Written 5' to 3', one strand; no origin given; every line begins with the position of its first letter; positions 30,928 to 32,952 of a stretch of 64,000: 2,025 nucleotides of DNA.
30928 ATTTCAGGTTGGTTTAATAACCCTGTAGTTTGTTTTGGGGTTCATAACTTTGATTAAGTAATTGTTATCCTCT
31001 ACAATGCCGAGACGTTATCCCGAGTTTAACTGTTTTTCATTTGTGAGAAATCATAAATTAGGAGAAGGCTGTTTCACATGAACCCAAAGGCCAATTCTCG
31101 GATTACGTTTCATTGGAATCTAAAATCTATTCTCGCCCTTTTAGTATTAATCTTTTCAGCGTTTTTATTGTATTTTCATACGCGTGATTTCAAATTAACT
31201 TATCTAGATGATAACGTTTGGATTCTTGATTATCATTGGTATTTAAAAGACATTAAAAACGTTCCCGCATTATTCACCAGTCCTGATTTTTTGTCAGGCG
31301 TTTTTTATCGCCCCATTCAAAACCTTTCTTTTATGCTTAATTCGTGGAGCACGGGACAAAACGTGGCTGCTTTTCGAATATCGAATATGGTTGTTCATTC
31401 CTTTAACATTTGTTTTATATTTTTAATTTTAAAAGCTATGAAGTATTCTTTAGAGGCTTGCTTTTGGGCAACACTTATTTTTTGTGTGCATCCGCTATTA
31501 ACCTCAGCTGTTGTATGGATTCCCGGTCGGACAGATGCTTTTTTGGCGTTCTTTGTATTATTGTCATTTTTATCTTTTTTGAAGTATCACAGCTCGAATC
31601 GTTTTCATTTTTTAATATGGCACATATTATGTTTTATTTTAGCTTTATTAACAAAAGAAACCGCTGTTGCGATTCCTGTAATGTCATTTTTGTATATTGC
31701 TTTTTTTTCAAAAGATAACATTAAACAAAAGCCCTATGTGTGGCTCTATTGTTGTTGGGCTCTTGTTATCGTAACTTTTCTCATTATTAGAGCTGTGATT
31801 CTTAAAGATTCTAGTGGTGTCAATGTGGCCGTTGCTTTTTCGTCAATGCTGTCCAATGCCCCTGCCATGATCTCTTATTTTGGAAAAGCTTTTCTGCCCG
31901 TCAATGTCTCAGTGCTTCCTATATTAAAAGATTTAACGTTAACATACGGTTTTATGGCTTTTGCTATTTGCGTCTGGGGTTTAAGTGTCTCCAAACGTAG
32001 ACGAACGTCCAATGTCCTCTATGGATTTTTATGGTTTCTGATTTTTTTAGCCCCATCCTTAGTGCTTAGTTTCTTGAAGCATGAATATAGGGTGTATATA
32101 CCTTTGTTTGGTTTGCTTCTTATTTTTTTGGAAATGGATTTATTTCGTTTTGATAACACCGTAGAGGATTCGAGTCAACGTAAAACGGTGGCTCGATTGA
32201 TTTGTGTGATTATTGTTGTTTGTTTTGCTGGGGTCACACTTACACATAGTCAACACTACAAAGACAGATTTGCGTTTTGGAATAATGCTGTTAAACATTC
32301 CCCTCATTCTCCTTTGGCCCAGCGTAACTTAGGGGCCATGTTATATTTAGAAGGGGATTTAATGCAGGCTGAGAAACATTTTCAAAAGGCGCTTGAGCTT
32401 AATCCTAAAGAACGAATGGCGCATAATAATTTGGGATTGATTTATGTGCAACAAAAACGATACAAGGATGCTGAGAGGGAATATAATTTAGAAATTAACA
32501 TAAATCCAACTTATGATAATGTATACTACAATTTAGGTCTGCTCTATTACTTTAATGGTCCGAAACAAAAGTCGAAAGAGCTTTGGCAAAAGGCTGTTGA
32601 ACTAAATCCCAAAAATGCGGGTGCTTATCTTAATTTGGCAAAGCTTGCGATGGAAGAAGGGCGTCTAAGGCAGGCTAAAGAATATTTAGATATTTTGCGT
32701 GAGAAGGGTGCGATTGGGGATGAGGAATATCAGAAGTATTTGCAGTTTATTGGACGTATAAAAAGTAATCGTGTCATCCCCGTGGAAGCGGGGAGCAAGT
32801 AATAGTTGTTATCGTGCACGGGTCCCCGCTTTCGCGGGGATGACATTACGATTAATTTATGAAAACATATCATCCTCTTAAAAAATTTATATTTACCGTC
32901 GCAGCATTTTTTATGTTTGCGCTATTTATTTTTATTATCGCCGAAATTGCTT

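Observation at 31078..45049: Eukaryote-like O-mannosylation-type toolkit: two TMTC-like TPR GT-C paralogues, a Dpm1/GtrB-like GT2, an ArnT/PMT-like GT-C and an SGNH hydrolase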

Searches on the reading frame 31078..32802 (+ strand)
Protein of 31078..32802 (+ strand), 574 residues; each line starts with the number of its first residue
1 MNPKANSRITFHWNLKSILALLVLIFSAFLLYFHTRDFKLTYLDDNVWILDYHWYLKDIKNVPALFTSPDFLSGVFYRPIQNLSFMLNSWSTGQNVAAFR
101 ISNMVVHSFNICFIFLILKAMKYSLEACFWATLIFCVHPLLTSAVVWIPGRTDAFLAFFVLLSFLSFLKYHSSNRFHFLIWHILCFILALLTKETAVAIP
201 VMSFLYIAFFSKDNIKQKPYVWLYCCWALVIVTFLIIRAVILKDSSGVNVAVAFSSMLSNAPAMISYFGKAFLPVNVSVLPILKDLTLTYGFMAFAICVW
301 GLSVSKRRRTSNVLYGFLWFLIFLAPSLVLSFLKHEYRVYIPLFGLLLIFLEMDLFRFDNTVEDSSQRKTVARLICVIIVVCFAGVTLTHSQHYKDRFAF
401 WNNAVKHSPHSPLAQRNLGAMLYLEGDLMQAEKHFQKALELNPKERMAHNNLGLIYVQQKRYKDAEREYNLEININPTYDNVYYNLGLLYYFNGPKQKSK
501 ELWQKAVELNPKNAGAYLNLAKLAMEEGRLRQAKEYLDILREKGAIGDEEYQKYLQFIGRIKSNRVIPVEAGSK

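Call 4: search_protein_families(library=pfam, proteins=[window:31078-32802:+], max_evalue=0.01)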
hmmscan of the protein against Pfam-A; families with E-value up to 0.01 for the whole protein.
window:31078-32802:+ (574 aa): 20 families
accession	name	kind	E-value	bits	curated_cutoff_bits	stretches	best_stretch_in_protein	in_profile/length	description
PF07719.23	TPR_2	-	3.8e-18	64.5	27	3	413-444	2-33/34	Tetratricopeptide repeat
PF00515.34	TPR_1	-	4.4e-18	64.7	27.8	3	414-444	3-33/34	Tetratricopeptide repeat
PF13414.12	TPR_11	-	1.9e-17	63.1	26.8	3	453-494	1-42/42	TPR repeat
PF13431.12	TPR_17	-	3.2e-17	61.7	24.4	2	502-534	1-33/34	Tetratricopeptide repeat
PF13432.12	TPR_16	-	3.3e-14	53.4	32.7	2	426-471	11-55/65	Tetratricopeptide repeat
PF13181.12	TPR_8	-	3.8e-13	48.9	25.7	1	482-513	3-34/34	Tetratricopeptide repeat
PF14559.12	TPR_19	-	3.6e-12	46.9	25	2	502-544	13-55/68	Tetratricopeptide repeat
PF13424.12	TPR_12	-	8.3e-11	42.4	30.1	2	414-470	5-69/77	Tetratricopeptide repeat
PF13428.12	TPR_14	-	1.2e-08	35.2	23.5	0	414-453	3-42/44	Tetratricopeptide repeat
PF13174.12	TPR_6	-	5e-05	24.1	26.3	0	482-512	2-32/33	Tetratricopeptide repeat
PF13231.12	PMT_2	-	5.8e-05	23.8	26.1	1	93-234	18-157/160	Dolichyl-phosphate-mannose-protein mannosyltransferase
PF23914.1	TPR_CcmH_CycH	-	7.7e-05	23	42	0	403-474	75-149/158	Cytochrome c-type biogenesis protein H TPR domain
PF24575.1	TPR_Slam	-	0.00034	21.4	35.2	0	413-468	48-103/104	Surface lipoprotein assembly modifier, N-terminal TPR repeats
PF08238.18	Sel1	-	0.00049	21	30.7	0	412-442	1-35/36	Sel1 repeat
PF13371.12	TPR_9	-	0.00079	19.8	35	0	392-448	9-65/73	Tetratricopeptide repeat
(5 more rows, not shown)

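Call 8: search_protein_families(library=ncbifam, proteins=[window:31078-32802:+], max_evalue=0.01)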
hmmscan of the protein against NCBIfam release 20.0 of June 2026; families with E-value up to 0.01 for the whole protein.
window:31078-32802:+ (574 aa): 23 families
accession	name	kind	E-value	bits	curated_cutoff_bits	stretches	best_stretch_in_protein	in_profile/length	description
TIGR02521.1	type_IV_pilW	equivalog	2.5e-21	76.3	154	1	402-538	55-193/234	type IV pilus biogenesis/stability protein PilW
TIGR02917.1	PEP_TPR_lipo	equivalog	1.4e-16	59.6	312.2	1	401-538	454-591/899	XrtA/PEP-CTERM system TPR-repeat protein PrsT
NF033762.1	social_mot_Tgl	equivalog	1.1e-14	54.4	225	1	390-544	43-200/252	social motility TPR repeat lipoprotein Tgl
NF040959.1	MamA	equivalog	7.4e-14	51.7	200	1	399-534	58-193/204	magnetosome protein MamA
NF033920.0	C39_PA2778_fam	equivalog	7.2e-13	48.5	150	2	386-470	164-248/255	PA2778 family cysteine peptidase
NF002725.1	PRK02603.1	equivalog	2.5e-11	43.9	143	2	480-534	72-126/173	photosystem I assembly protein Ycf3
NF008391.2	PRK11189.1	equivalog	6.4e-10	39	250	1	431-504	84-157/297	lipoprotein NlpI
TIGR00990.1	3a0801s09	subfamily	1.8e-08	33.5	757.25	1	408-533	327-452/615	mitochondrial import receptor subunit TOM70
TIGR03939.1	PGA_TPR_OMP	equivalog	7.1e-07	27.8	366.65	1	497-562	103-167/800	poly-beta-1,6 N-acetyl-D-glucosamine export porin PgaA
NF033758.1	gliding_GltE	equivalog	7.7e-07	28.4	225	1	414-512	258-357/411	adventurous gliding motility TPR repeat lipoprotein GltE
TIGR02795.1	tol_pal_ybgF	equivalog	9.6e-07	29.4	90.1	1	451-538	7-100/119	tol-pal system protein YbgF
TIGR04510.1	mod_pep_cyc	subfamily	1.5e-06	27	400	1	484-540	402-458/814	putative peptide modification system cyclase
NF047507.1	TPR_BatC_Lepto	exception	2e-06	27.4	175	1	388-479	34-129/214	TPR repeat-containing protein BatC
TIGR00540.1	TPR_hemY_coli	hypoth_equivalog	2.4e-06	26.6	142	1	398-470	312-383/385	heme biosynthesis-associated TPR protein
TIGR02552.1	LcrH_SycD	equivalog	3e-06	27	104.8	1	457-554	29-125/136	SycD/LcrH family type III secretion system chaperone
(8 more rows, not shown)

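Call 10: search_solved_structures(query=window:31078-32802:+, max_evalue=1)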
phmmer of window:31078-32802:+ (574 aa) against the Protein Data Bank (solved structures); distinct sequences matched with E-value up to 1: 184 (the best 60 are shown).
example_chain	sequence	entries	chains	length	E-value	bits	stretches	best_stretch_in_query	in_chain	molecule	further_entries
9qhb_A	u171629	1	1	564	1.8e-74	254.6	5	394-521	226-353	Engineered tetratricopeptide repeat protein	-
8bu0_A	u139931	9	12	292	2.5e-55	191.4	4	400-521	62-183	Consensus tetratricopeptide repeat protein | Crystal structure of an 8-repeat consensus TPR superhelix with Zinc. | Monomer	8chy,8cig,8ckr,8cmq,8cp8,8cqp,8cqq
9qhc_A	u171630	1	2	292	6.2e-37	130.7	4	416-536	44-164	Engineered tetratricopeptide repeat protein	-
7ntf_A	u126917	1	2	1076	7.6e-34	120.5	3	398-535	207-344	Isoform 1 of UDP-N-acetylglucosamine--peptide N-acetylglucosaminyltransferase 110 kDa subu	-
7yea_A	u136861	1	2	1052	1.8e-33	119.2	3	399-536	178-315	UDP-N-acetylglucosamine--peptide N-acetylglucosaminyltransferase 110 kDa subunit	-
7yeh_B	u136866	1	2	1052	2e-33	119.1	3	398-535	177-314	UDP-N-acetylglucosamine--peptide N-acetylglucosaminyltransferase 110 kDa subunit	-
1w3b_A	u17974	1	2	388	3.8e-30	108.3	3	397-535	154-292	UDP-N-ACETYLGLUCOSAMINE--PEPTIDE N-ACETYLGLUCOSAMINYLTRANSFERASE 110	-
6eou_A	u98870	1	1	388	6.7e-30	107.5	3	397-535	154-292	UDP-N-acetylglucosamine--peptide N-acetylglucosaminyltransferase 110 kDa subunit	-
7obi_A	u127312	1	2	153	3.5e-25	91.9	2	414-520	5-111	CTPR-rv4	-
7y4i_A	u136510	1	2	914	5.4e-22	81.3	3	399-522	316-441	Probable UDP-N-acetylglucosamine--peptide N-acetylglucosaminyltransferase SPINDLY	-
8dtf_A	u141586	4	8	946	6.6e-22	81.1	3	399-521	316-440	Probable UDP-N-acetylglucosamine--peptide N-acetylglucosaminyltransferase SPINDLY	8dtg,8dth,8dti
8ch0_A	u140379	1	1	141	1.9e-17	66.4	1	416-512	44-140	Consensus tetratricopeptide repeat protein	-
2fo7_A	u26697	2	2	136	2.1e-17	66.2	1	416-512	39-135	SYNTHETIC CONSENSUS TPR PROTEIN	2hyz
3kd7_A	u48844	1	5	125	1.1e-15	60.5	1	411-527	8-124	CTPR390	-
1na0_A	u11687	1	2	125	1.9e-15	59.8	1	411-527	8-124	designed protein CTPR3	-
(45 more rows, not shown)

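Call 13: find_encoding_contigs(protein=window:31078-32802:+, flank=10000, max_places=6)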
Protein window:31078-32802:+ (574 aa): 1 contig read that carries it; 1 place shown.
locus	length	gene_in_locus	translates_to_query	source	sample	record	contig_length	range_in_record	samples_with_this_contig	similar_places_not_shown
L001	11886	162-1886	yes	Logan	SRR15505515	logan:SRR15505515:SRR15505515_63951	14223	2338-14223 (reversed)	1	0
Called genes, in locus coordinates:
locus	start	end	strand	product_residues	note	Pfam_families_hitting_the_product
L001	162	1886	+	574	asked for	PF13231:PMT_2 (weak), PF00515:TPR_1 (weak), PF13424:TPR_12, PF13414:TPR_11 (weak), PF13432:TPR_16, PF13414:TPR_11 (weak), PF13431:TPR_17 (weak), PF14559:TPR_19 (weak), +3 more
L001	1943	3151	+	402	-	PF13472:Lipase_GDSL_2 (faint)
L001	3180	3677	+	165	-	-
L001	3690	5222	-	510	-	PF05362:Lon_C (weak), PF13541:ChlI, PF01078:Mg_chelatase, PF07728:AAA_5, PF00493:MCM (weak), PF13335:Mg_chelatase_C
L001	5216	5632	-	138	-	PF10543:ORF6N (weak)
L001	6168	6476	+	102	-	PF02681:DUF212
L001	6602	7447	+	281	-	PF01476:LysM, PF03734:YkuD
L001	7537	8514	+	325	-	PF01039:Carboxyl_trans, PF03255:ACCA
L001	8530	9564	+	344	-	PF21016:RlmN_N, PF04055:Radical_SAM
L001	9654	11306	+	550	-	PF13424:TPR_12 (faint), PF07719:TPR_2 (faint), PF13428:TPR_14 (faint), PF13181:TPR_8 (weak), PF13414:TPR_11, PF13432:TPR_16 (weak), PF14559:TPR_19 (weak), PF13431:TPR_17 (weak), +3 more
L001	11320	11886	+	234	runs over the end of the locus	PF00535:Glycos_transf_2, PF10111:Glyco_tranf_2_2 (weak)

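Call 14: find_homologous_proteins(query=window:31078-32802:+, max_evalue=0.00001)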
Query window:31078-32802:+ (574 aa): 624 proteins with E <= 0.00001 among 8000 candidates; the best 120 are listed.
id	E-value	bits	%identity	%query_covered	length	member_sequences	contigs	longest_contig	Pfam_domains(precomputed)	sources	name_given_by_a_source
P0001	0.0e+0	1306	100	100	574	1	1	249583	PF14559.13,PF13431.13,PF13414.13,PF00515.35,PF13424.13,PF13432.13,PF13428.13,PF13181.13,PF07719.24,PF13231.13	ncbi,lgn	-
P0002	1.8e-148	514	46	93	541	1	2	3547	PF13431.13,PF13414.13,PF13428.13,PF13374.13,PF14559.13,PF13371.13,PF00515.35,PF12895.14,PF13424.13,PF13432.13,PF13181.13,PF07719.24,PF13174.13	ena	-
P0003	1.0e-147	511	48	92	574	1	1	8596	PF14559.13,PF13431.13,PF13414.13,PF00515.35,PF13424.13,PF13432.13,PF13428.13,PF13181.13,PF07719.24,PF13231.13,PF13374.13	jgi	-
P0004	8.3e-146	505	45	91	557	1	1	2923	PF14559.13,PF13431.13,PF13414.13,PF00515.35,PF13424.13,PF13432.13,PF13428.13,PF13181.13,PF07719.24,PF13231.13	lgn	-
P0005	1.7e-144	501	45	94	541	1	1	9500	PF14559.13,PF13431.13,PF13414.13,PF00515.35,PF13424.13,PF13176.13,PF13432.13,PF13428.13,PF13181.13,PF07719.24,PF13374.13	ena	-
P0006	1.8e-144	501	45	91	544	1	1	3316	PF14559.13,PF13431.13,PF13414.13,PF00515.35,PF13424.13,PF13432.13,PF13428.13,PF07719.24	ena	-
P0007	6.6e-144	499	45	93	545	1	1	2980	PF07721.21,PF14559.13,PF13431.13,PF13414.13,PF00515.35,PF13424.13,PF13432.13,PF13428.13,PF13181.13,PF07719.24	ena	-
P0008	1.1e-143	498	45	93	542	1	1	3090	PF13431.13,PF13414.13,PF00515.35,PF13424.13,PF13432.13,PF13181.13,PF07719.24,PF13374.13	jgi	-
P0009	2.6e-142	493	45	94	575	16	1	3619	PF14559.13,PF13431.13,PF13414.13,PF00515.35,PF13424.13,PF13432.13,PF13428.13,PF13181.13,PF07719.24,PF13374.13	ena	-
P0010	3.0e-142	493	47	93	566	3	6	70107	PF13431.13,PF13414.13,PF13176.13,PF13428.13,PF14559.13,PF13371.13,PF00515.35,PF13424.13,PF13432.13,PF13181.13,PF07719.24,PF13231.13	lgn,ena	-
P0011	4.4e-142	493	45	91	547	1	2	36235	PF14559.13,PF13431.13,PF13414.13,PF00515.35,PF13424.13,PF13432.13,PF13428.13,PF13181.13,PF07719.24,PF13231.13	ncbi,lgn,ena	-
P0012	1.1e-141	491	44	92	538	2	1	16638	PF13431.13,PF13414.13,PF13176.13,PF13428.13,PF13374.13,PF14559.13,PF00515.35,PF13424.13,PF13432.13,PF13181.13,PF07719.24,PF13231.13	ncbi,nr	ncbi:MAG: tetratricopeptide repeat protein [Candidatus Omnitrophica bacterium]|nr:tetratricopeptide 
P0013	1.8e-141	491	45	93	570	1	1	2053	PF14559.13,PF13431.13,PF13414.13,PF00515.35,PF13424.13,PF13176.13,PF13432.13,PF13428.13,PF13181.13,PF07719.24,PF13231.13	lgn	-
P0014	1.8e-140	487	44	95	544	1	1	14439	PF13431.13,PF13414.13,PF00515.35,PF13424.13,PF13432.13,PF13181.13,PF07719.24,PF13231.13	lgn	-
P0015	2.2e-140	487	44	92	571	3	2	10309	PF13431.13,PF13414.13,PF13176.13,PF13428.13,PF13374.13,PF07721.21,PF14559.13,PF00515.35,PF13424.13,PF13432.13,PF13181.13,PF07719.24,PF13231.13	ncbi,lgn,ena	-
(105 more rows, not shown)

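Call 26: find_related_loci(query=A2, collection=metagenome_contigs, flank=8000)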
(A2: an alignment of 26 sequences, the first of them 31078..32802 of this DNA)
Query A2 (574 aa) in metagenome_contigs; peptide patterns used: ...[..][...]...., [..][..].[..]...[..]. (x = any residue, [..] = any of these).
600 stretches matched a pattern (row limit reached: there are more); 545 encode a relative of the query (tblastn E <= 1e-3); the best 80 are kept; 80 distinct loci.
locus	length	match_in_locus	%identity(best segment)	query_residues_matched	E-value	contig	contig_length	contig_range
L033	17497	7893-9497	45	17-556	2e-150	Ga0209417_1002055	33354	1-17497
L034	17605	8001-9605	47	24-556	3e-139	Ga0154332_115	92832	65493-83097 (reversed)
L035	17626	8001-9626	40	24-567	6e-131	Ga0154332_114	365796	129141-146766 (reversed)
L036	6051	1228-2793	42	24-544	1e-122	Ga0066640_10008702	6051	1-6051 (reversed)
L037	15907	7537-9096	38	28-544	2e-115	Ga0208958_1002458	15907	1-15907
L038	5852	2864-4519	37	1-543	2e-115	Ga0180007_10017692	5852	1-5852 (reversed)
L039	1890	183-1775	40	23-556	1e-121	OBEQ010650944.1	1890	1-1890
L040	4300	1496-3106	38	20-553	1e-114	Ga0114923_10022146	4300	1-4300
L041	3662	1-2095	38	30-545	8e-116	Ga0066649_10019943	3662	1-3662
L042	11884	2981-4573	39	6-536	4e-113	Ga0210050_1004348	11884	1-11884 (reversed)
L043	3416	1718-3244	41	15-516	5e-115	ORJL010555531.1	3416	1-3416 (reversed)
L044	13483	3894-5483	38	19-548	8e-110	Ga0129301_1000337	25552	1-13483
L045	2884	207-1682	38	28-516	4e-114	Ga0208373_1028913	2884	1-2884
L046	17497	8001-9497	39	28-531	1e-108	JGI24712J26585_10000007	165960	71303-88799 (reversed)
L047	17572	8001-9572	38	28-544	2e-108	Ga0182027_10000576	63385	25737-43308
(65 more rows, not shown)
